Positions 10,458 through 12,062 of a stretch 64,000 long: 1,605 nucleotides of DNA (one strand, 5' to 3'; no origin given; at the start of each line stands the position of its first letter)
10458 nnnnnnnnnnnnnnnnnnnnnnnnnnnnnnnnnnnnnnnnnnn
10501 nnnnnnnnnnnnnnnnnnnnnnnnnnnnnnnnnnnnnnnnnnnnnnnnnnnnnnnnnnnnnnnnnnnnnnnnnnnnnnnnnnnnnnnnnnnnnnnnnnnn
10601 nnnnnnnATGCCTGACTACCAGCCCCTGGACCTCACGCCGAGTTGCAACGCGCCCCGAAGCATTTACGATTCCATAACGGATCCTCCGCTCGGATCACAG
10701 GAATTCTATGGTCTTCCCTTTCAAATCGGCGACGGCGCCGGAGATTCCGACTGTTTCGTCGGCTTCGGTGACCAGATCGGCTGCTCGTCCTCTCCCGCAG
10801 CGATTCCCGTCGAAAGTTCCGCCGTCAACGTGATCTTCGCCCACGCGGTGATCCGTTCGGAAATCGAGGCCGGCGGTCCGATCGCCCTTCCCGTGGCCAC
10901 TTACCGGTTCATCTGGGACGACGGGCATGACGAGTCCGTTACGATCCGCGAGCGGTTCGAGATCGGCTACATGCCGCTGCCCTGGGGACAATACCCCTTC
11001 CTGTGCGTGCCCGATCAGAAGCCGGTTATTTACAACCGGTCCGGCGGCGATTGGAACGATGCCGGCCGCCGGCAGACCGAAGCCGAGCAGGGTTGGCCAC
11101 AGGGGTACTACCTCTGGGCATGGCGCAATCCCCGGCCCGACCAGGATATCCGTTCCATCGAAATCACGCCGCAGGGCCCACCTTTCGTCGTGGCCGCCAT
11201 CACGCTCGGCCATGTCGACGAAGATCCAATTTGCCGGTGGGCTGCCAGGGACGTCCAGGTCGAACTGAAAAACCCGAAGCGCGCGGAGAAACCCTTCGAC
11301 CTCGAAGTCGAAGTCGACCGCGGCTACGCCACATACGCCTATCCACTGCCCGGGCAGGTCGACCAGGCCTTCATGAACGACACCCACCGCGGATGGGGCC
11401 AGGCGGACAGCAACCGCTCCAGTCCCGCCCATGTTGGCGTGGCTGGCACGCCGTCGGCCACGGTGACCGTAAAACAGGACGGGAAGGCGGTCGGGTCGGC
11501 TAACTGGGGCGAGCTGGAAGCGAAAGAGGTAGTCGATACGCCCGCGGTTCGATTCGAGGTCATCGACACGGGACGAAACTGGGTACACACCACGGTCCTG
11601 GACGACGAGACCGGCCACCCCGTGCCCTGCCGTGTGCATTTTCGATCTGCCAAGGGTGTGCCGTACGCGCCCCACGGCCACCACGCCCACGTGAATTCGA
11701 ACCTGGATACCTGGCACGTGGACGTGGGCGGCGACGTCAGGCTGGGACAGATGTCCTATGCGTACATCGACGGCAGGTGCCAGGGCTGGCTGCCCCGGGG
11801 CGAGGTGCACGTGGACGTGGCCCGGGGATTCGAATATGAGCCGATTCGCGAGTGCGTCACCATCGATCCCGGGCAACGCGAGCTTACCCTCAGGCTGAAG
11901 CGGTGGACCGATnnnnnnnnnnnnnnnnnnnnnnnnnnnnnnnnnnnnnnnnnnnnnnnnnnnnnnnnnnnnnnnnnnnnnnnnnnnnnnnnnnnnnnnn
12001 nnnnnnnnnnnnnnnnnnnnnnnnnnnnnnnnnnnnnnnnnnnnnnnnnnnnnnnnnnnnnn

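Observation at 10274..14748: STAS anti-sigma-antagonist gene translationally coupled to an 835-aa PHP-like metallohydrolase of unknown function, followed by a BCCT transporter: an uncharacterised three-gene module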

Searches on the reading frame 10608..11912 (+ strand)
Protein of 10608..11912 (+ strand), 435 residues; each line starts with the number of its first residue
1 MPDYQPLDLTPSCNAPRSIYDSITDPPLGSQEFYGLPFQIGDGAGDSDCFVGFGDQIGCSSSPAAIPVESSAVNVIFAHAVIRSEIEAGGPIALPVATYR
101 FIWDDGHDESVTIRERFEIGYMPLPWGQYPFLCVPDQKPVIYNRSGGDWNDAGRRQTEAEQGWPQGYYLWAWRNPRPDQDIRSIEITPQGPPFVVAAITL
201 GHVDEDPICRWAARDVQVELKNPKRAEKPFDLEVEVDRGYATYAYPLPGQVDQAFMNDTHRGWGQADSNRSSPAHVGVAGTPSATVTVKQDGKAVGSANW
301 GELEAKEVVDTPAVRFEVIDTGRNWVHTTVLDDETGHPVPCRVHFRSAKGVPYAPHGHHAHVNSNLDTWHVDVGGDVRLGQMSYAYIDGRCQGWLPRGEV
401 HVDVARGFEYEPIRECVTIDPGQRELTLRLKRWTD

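Call 24: search_protein_representatives(protein=window:10608-11912:+)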
Query: 435 residues. Proteins with E-value up to 0.001 (for the whole library): 865; up to 1e-10: 471; up to 1e-30: 156. The best 150 are listed.
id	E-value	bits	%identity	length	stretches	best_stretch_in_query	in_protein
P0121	9.3e-155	532.4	55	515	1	1-435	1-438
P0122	5.8e-154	529.8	57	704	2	6-435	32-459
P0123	3.6e-135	467.8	51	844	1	3-434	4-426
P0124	5.3e-111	388.1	51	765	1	75-434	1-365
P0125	3.5e-110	385.4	49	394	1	1-380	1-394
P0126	3.2e-100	352.6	42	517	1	1-435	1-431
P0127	9.9e-99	347.7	60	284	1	190-435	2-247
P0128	4.5e-97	342.2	47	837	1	25-435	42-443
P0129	8.7e-97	341.2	49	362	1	1-353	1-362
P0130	3.1e-96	339.4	47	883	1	26-435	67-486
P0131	7.7e-95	334.8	49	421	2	310-435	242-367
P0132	2.4e-94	333.2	46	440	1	1-431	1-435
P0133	5.1e-94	332.1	57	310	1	164-413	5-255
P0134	1.0e-91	324.5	42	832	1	3-432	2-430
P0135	1.4e-91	324.1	40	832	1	3-432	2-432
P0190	3.1e-48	181.1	34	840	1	26-431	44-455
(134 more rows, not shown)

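Call 42: find_homologous_proteins(query=P0190, max_evalue=1e-10)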
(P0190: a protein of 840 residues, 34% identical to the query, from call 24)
Query P0190 (840 aa): 2667 proteins with E <= 1e-10 among 8000 candidates; the best 120 are listed.
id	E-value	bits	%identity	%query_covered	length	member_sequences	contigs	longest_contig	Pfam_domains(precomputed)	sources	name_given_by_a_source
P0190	0.0e+0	1986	100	100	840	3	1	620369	-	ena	-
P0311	0.0e+0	1718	85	100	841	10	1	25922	-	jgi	jgi:hypothetical protein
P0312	0.0e+0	1705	85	100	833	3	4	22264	-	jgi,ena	-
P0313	0.0e+0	1644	81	100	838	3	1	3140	-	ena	-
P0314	0.0e+0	1625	82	100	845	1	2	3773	-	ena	-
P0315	0.0e+0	1375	70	100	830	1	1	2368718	-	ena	-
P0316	0.0e+0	1366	69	100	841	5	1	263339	-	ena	-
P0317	0.0e+0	1351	69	100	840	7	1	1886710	-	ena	-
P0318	0.0e+0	1339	67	100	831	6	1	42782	-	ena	-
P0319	0.0e+0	1339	68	100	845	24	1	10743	-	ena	-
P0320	0.0e+0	1338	68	100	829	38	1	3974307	-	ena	-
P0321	0.0e+0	1336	69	100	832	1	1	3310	-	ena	-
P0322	0.0e+0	1331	66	100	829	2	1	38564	-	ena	-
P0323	0.0e+0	1322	68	100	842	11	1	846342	-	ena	-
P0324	0.0e+0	1322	67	100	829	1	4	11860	-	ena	-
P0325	0.0e+0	1317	67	100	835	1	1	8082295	-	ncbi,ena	-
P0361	0.0e+0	1236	64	100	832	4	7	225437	-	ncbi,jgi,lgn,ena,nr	ncbi:MAG TPA: hypothetical protein DIU35_20185 [Candidatus Latescibacteria bacterium]|nr:hypothetica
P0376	0.0e+0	1219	63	99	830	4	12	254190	-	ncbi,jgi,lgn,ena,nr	ncbi:MAG: hypothetical protein CME19_01630 [Gemmatimonadetes bacterium]|nr:hypothetical protein [Gem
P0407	2.9e-174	599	39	99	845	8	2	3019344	-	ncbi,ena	-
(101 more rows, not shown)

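Call 59: find_encoding_contigs(protein=P0190, flank=7000, max_places=2)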
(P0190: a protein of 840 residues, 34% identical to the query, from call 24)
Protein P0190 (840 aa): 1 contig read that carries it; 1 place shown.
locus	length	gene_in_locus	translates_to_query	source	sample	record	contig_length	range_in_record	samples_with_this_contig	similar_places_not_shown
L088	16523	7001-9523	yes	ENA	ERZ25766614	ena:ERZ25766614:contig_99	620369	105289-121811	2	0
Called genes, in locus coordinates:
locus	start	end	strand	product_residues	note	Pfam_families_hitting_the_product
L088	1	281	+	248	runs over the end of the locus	PF03328:HpcH_HpaI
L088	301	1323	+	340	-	PF01408:GFO_IDH_MocA, PF22725:GFO_IDH_MocA_C3, PF02894:GFO_IDH_MocA_C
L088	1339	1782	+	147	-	PF08327:AHSA1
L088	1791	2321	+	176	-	PF10604:Polyketide_cyc2, PF03364:Polyketide_cyc (weak), PF08327:AHSA1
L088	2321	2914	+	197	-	PF03352:Adenine_glyco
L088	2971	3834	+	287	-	PF00288:GHMP_kinases_N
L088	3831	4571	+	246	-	PF02006:PPS_PS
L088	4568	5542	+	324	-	PF00291:PALP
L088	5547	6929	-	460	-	PF08668:HDOD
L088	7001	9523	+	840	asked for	-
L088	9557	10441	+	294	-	PF05721:PhyH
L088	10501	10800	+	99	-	-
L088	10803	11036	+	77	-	-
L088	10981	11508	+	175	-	-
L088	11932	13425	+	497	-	PF00512:HisKA (faint), PF02518:HATPase_c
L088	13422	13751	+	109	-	PF01740:STAS (weak)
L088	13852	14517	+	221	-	-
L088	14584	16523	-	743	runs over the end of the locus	-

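Call 60: find_encoding_contigs(protein=P0325, flank=7000, max_places=2)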
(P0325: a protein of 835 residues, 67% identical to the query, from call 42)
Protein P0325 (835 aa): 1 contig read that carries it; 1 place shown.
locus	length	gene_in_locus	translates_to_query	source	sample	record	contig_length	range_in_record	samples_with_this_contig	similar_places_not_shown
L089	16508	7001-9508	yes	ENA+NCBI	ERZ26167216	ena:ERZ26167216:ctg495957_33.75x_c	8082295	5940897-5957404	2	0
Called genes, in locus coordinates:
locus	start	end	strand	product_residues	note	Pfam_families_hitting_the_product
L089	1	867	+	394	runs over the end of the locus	PF02515:CoA_transf_3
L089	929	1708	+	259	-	PF01261:AP_endonuc_2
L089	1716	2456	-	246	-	PF01026:TatD_DNase (faint), PF04909:Amidohydro_2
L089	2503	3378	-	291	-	-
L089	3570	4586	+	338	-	PF00459:Inositol_P (weak)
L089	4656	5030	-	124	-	PF00072:Response_reg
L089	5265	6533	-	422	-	PF00512:HisKA (weak), PF02518:HATPase_c, PF00072:Response_reg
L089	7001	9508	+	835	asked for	-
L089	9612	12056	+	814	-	PF01266:DAO, PF16350:FAO_M, PF01571:GCV_T, PF08669:GCV_T_C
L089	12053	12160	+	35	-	-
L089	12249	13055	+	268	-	PF01261:AP_endonuc_2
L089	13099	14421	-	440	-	PF13173:AAA_14, PF13635:DUF4143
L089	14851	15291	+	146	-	PF27746:Small_heat_shock_put, PF00011:HSP20, PF17886:ArsA_HSP20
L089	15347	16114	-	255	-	PF00501:AMP-binding, PF13193:AMP-binding_C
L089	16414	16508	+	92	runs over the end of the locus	-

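Call 61: find_encoding_contigs(protein=P0407, flank=7000, max_places=2)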
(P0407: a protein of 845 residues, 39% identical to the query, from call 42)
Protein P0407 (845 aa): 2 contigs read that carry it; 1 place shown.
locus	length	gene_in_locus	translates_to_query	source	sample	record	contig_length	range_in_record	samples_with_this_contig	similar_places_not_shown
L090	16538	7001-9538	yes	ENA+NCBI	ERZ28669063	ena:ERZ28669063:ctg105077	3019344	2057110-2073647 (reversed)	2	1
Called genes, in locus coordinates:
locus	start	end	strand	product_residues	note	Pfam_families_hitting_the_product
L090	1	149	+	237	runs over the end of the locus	PF01476:LysM, PF23473:LysM3_LYK4_5 (weak)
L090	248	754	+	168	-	PF00583:Acetyltransf_1, PF13673:Acetyltransf_10, PF13508:Acetyltransf_7, PF08445:FR47 (weak)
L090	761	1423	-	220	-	PF09335:VTT_dom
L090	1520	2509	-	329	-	PF00990:GGDEF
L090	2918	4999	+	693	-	-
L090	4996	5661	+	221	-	PF03737:RraA-like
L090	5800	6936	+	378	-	PF01979:Amidohydro_1, PF07969:Amidohydro_3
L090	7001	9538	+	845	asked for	-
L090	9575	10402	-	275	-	PF13560:HTH_31 (weak), PF00753:Lactamase_B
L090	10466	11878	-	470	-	PF01554:MatE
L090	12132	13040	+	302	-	PF01408:GFO_IDH_MocA, PF02894:GFO_IDH_MocA_C, PF22725:GFO_IDH_MocA_C3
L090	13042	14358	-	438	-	PF01546:Peptidase_M20, PF07687:M20_dimer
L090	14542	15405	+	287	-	PF18914:DUF5666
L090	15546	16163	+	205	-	PF00160:Pro_isomerase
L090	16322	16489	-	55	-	-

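Call 83: find_encoding_contigs(protein=P0376, flank=6000, max_places=3)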
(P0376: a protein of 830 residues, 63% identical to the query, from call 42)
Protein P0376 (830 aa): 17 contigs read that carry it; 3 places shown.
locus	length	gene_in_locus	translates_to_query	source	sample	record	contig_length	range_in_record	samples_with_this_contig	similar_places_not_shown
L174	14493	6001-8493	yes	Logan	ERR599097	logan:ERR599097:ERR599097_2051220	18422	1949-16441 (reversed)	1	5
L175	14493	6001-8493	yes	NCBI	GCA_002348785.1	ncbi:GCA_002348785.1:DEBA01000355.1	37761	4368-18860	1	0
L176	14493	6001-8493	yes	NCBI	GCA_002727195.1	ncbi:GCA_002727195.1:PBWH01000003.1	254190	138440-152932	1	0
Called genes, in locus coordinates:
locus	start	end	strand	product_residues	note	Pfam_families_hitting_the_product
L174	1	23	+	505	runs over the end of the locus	PF12708:Pect-lyase_RHGA_epim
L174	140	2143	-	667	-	PF17152:CHASE8 (weak), PF00672:HAMP (weak), PF00512:HisKA (weak), PF02518:HATPase_c, PF00072:Response_reg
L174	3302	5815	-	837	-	PF12708:Pect-lyase_RHGA_epim, PF16315:DUF4955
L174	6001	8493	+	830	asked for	-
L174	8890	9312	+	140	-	PF00011:HSP20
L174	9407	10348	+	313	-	PF00226:DnaJ, PF01556:DnaJ_C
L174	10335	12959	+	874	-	PF02861:Clp_N, PF23569:NBD_SMAX1, PF00004:AAA, PF17871:AAA_lid_9, PF07724:AAA_2, PF00004:AAA, PF07728:AAA_5, PF10431:ClpB_D2-small, +16 more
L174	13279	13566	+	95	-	PF00224:PK (weak)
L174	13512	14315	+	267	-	PF00224:PK, PF02887:PK_C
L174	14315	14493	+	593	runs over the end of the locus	PF07244:POTRA (weak), PF01103:Omp85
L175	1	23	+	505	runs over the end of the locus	PF12708:Pect-lyase_RHGA_epim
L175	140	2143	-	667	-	PF17152:CHASE8 (weak), PF00672:HAMP (weak), PF00512:HisKA (weak), PF02518:HATPase_c, PF00072:Response_reg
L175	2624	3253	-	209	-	-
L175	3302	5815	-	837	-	PF12708:Pect-lyase_RHGA_epim, PF16315:DUF4955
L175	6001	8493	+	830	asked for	-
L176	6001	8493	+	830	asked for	-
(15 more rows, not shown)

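Call 84: find_encoding_contigs(protein=P0361, flank=6000, max_places=3)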
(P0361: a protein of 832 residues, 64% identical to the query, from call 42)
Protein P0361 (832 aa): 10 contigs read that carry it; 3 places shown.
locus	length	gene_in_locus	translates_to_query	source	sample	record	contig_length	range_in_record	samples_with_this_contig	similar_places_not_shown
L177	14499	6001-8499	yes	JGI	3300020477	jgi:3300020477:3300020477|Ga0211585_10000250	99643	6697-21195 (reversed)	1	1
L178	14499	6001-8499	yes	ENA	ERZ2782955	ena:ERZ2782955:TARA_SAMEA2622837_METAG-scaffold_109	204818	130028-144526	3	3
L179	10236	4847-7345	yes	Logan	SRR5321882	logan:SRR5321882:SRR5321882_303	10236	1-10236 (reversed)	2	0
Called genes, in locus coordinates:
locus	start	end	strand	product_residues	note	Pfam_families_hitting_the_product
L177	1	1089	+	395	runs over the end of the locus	PF02515:CoA_transf_3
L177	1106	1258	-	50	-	-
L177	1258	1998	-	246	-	PF01026:TatD_DNase (weak), PF04909:Amidohydro_2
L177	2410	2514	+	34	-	-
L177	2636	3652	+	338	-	PF00459:Inositol_P (faint)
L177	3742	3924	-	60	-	PF00072:Response_reg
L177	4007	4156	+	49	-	-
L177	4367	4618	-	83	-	-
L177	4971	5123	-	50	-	-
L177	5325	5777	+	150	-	-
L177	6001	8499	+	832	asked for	-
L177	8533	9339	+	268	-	PF01261:AP_endonuc_2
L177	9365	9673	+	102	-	PF00011:HSP20, PF04969:CS (weak), PF27746:Small_heat_shock_put (weak), PF17886:ArsA_HSP20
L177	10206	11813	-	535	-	PF00501:AMP-binding, PF13193:AMP-binding_C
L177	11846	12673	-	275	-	PF00106:adh_short, PF08659:KR, PF13561:adh_short_C2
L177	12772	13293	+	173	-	PF00158:Sigma54_activat (weak), PF07724:AAA_2, PF13401:AAA_22 (weak), PF00004:AAA, PF07728:AAA_5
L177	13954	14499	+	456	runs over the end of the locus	PF00224:PK, PF02887:PK_C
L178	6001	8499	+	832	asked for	-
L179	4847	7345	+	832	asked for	-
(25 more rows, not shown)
